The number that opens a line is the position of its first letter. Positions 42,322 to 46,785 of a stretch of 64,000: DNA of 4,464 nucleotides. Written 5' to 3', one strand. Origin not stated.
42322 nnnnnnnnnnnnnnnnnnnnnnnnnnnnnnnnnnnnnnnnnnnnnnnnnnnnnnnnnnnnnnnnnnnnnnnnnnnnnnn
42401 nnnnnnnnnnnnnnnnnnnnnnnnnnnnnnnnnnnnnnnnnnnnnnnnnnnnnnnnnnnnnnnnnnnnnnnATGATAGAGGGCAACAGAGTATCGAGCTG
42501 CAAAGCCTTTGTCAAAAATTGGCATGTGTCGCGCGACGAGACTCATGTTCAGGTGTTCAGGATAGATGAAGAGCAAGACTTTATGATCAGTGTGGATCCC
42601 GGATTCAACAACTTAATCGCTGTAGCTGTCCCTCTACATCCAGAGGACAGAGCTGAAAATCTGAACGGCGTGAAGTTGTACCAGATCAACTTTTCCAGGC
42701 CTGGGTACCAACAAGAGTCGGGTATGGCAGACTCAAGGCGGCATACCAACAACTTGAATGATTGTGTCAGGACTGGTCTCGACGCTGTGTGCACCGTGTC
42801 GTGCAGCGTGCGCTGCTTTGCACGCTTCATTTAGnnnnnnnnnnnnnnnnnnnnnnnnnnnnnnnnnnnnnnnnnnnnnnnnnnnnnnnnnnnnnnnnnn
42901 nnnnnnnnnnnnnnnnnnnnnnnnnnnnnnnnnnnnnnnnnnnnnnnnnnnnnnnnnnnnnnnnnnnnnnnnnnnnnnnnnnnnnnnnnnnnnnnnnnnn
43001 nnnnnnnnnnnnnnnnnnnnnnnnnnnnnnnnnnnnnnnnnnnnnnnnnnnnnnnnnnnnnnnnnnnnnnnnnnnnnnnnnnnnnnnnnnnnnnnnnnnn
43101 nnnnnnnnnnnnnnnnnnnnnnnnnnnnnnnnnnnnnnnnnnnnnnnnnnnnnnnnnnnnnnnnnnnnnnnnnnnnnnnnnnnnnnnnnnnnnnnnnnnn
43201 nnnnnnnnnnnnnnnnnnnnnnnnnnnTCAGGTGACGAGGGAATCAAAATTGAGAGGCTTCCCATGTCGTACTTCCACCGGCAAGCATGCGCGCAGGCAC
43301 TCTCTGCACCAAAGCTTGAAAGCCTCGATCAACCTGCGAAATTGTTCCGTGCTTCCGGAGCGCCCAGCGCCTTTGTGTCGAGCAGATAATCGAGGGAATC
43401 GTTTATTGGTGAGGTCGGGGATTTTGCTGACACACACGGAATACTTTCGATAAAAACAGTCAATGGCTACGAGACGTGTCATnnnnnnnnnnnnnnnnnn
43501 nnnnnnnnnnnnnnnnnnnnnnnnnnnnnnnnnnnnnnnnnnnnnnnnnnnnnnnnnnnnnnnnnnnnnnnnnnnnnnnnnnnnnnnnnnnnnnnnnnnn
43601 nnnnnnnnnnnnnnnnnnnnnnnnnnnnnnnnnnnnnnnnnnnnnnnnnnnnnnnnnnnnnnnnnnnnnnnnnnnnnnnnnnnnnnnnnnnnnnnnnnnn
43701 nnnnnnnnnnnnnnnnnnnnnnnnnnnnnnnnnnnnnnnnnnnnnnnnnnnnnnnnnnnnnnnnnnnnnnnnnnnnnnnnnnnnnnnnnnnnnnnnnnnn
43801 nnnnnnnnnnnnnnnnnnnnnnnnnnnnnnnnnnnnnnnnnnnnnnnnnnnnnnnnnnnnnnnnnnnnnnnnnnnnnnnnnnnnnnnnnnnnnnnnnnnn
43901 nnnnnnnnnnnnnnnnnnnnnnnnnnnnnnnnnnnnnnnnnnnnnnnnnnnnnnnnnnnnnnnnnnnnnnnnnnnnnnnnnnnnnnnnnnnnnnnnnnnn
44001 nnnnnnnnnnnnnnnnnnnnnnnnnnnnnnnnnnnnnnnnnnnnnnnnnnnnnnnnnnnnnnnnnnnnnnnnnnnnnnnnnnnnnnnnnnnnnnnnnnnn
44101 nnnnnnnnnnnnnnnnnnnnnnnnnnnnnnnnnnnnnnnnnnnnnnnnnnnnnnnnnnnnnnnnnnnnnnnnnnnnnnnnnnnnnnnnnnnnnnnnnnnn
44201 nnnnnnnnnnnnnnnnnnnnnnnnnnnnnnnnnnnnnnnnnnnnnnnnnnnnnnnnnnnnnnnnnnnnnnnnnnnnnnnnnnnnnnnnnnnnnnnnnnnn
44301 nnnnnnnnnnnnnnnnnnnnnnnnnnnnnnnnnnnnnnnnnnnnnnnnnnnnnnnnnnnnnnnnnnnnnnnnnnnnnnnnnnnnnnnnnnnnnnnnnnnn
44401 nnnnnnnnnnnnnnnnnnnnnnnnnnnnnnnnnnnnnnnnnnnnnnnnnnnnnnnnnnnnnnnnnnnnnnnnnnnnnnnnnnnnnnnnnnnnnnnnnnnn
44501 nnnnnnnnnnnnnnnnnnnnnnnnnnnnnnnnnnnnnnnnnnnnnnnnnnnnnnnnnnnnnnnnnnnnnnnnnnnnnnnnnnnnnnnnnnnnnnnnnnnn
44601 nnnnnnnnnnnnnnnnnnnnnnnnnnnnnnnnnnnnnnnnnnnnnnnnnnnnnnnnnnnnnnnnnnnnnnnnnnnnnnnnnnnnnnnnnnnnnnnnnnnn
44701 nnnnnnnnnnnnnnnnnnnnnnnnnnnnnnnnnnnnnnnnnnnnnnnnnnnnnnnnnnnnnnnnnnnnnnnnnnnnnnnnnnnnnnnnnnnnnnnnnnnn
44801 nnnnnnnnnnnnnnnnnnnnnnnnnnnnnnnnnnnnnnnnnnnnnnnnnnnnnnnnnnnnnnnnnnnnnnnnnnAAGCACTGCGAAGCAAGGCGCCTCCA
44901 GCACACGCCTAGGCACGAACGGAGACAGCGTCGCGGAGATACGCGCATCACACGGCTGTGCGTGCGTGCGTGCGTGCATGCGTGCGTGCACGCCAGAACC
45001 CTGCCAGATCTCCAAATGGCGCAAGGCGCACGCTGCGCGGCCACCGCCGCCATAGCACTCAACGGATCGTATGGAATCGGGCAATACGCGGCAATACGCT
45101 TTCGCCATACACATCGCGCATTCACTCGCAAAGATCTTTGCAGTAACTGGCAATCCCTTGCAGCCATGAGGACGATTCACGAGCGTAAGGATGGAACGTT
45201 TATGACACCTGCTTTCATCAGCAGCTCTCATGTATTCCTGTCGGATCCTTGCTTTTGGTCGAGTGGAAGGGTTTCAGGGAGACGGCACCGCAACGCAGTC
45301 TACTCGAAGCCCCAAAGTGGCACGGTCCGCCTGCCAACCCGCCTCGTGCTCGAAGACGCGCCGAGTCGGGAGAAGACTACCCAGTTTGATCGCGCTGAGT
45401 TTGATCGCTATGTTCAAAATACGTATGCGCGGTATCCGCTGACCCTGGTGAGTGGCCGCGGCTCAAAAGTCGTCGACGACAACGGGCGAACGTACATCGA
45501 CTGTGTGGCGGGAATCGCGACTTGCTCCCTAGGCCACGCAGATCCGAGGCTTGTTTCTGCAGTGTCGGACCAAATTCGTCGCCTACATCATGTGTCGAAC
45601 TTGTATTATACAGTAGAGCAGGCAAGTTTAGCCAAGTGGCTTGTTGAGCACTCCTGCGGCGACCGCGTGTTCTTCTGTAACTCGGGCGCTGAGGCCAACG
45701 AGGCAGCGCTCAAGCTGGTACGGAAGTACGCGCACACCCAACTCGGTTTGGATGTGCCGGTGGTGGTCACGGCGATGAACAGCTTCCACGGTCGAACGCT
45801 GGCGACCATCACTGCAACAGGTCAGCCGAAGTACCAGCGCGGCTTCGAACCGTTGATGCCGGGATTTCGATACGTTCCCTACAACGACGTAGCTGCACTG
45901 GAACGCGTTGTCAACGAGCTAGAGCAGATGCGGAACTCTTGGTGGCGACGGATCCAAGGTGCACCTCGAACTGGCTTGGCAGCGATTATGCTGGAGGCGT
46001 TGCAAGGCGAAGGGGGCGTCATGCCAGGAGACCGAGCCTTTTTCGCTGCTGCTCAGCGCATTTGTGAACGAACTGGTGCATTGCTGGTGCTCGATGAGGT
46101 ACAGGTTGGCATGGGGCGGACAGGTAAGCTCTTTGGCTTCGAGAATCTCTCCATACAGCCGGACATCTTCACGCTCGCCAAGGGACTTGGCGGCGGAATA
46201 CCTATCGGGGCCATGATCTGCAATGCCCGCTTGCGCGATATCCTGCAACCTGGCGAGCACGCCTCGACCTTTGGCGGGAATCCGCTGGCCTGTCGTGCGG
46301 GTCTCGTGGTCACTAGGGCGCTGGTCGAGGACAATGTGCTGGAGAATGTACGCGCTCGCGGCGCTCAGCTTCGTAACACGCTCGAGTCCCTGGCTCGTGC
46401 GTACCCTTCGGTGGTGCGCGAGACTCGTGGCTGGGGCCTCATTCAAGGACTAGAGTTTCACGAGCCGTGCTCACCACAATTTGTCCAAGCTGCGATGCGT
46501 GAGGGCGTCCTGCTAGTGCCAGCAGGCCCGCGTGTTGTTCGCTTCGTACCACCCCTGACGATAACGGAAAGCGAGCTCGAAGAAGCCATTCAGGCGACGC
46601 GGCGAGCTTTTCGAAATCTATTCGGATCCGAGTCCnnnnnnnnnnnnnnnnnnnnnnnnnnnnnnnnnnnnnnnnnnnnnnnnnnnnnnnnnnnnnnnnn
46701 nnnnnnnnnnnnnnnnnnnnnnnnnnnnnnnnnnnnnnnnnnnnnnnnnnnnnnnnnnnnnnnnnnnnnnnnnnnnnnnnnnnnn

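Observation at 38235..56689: Two ~99%-identical 1.36-kb direct repeats 17.1 kb apart, flanking five intact host genes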

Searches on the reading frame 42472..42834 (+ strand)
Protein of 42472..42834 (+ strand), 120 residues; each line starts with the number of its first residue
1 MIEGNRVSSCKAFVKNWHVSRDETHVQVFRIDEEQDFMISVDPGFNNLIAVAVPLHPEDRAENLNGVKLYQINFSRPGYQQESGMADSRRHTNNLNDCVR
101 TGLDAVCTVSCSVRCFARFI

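Call 64: search_protein_families(library=ncbifam, max_evalue=10, proteins=[window:42472-42834:+])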
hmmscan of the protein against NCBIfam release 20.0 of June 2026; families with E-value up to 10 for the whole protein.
window:42472-42834:+ (120 aa): 0 families

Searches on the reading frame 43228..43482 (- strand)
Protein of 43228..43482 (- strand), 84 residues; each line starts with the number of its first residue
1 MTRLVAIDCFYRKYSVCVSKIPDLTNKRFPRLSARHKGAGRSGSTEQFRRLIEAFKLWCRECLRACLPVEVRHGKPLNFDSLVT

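Call 35: find_encoding_contigs(protein=window:43228-43482:-, flank=10000, max_places=10)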
Protein window:43228-43482:- (84 aa): 6 contigs read that carry it; 6 places shown.
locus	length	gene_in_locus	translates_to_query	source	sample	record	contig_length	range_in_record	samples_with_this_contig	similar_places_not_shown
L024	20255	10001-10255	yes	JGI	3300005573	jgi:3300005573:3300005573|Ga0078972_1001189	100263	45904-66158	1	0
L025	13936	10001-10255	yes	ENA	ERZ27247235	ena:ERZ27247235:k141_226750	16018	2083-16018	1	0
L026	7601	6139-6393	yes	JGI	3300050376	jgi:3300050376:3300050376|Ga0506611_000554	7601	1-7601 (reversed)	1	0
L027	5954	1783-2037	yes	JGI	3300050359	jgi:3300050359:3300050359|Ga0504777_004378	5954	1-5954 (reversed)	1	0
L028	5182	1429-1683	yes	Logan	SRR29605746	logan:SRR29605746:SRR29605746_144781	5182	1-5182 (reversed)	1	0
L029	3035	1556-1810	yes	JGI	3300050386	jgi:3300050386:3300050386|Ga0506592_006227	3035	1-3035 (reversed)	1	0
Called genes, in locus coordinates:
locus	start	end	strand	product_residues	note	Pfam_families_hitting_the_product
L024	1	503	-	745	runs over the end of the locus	PF02878:PGM_PMM_I, PF02879:PGM_PMM_II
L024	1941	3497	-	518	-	-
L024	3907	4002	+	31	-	-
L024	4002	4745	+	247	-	PF09353:DUF1995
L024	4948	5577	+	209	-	-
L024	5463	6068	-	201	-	-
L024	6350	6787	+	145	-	-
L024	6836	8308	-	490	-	PF00202:Aminotran_3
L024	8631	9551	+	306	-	PF02586:SRAP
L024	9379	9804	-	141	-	-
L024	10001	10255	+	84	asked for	-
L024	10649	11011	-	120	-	-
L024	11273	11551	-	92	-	-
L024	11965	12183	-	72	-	-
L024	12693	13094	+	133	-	-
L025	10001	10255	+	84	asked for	-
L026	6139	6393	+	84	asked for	-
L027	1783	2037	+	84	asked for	-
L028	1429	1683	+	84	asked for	-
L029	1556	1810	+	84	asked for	-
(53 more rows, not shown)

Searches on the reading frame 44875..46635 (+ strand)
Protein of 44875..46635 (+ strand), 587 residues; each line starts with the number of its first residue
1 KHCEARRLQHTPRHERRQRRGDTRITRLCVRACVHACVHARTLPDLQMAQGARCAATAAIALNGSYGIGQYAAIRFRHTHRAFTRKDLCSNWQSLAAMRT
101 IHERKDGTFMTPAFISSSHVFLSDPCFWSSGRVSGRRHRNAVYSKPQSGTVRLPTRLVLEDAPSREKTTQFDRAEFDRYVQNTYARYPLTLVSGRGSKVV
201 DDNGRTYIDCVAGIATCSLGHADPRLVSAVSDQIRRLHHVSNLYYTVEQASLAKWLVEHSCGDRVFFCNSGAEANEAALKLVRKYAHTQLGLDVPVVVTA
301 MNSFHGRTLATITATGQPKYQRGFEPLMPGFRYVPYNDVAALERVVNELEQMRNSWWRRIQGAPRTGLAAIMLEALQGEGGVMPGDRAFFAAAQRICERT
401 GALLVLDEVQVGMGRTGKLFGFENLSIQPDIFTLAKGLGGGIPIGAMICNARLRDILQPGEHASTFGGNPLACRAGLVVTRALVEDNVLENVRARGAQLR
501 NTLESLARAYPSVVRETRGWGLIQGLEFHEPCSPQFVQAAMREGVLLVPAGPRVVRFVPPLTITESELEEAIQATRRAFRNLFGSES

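Call 14: search_protein_families(library=pfam, max_evalue=0.001, proteins=[window:44875-46635:+])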
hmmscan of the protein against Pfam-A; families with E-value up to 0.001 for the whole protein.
window:44875-46635:+ (587 aa): 1 family
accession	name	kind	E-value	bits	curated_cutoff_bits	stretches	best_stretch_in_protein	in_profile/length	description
PF00202.27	Aminotran_3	-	9.4e-111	370.8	30.5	1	182-578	4-402/403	Aminotransferase class-III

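Call 67: search_protein_families(library=ncbifam, max_evalue=1e-10, proteins=[window:44962-46635:+])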
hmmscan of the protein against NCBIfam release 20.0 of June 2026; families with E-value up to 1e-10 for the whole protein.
window:44962-46635:+ (558 aa): 69 families (the best 25 are shown)
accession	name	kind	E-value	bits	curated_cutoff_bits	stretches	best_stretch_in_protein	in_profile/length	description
TIGR00707.1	argD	subfamily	7.3e-149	495.7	410.05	1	151-549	2-379/381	acetylornithine/succinylornithine family transaminase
NF002874.0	PRK03244.1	equivalog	6.6e-127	423.6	457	1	141-550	8-392/399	acetylornithine transaminase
NF002325.0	PRK01278.1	subfamily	1.8e-126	422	372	1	151-552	6-388/395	acetylornithine transaminase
NF002797.0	PRK02936.1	equivalog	2.1e-122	408.6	496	1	151-550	4-377/385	acetylornithine transaminase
NF003468.0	PRK05093.1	subfamily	6.9e-116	387.3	522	1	138-553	3-402/405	acetylornithine/succinyldiaminopimelate transaminase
TIGR03246.1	arg_catab_astC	subfamily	1.3e-112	376.7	609.95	1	143-551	2-394/397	acetylornithine/succinylornithine family transaminase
NF003397.0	PRK04612.1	equivalog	6.1e-112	374.4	735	1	147-552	11-403/408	acetylornithine transaminase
NF009047.0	PRK12381.1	subfamily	8.5e-109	364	630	1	141-553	4-400/406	bifunctional succinylornithine transaminase/acetylornithine transaminase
NF004426.0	PRK05769.1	equivalog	3.2e-101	339.3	552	1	148-551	25-438/441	acetyl ornithine aminotransferase family protein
NF002985.0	PRK03715.1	equivalog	2.8e-96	322.6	568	1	156-548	16-389/395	acetylornithine transaminase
NF003273.0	PRK04260.1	equivalog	5.2e-93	311.6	616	1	151-545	4-370/376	acetylornithine transaminase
NF042418.1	LysJ_Th_th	equivalog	1.4e-90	304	700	1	150-549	10-384/386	[LysW]-aminoadipate semialdehyde transaminase LysJ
NF005993.0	PRK08117.1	subfamily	1.1e-88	297.7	574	1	150-551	15-428/433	aspartate aminotransferase family protein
NF008570.0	PRK11522.1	equivalog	1.3e-85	287.8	612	1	167-553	77-457/464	putrescine aminotransferase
TIGR01885.1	Orn_aminotrans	equivalog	8.1e-82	275.1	378.4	1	148-549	9-400/402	ornithine--oxo-acid transaminase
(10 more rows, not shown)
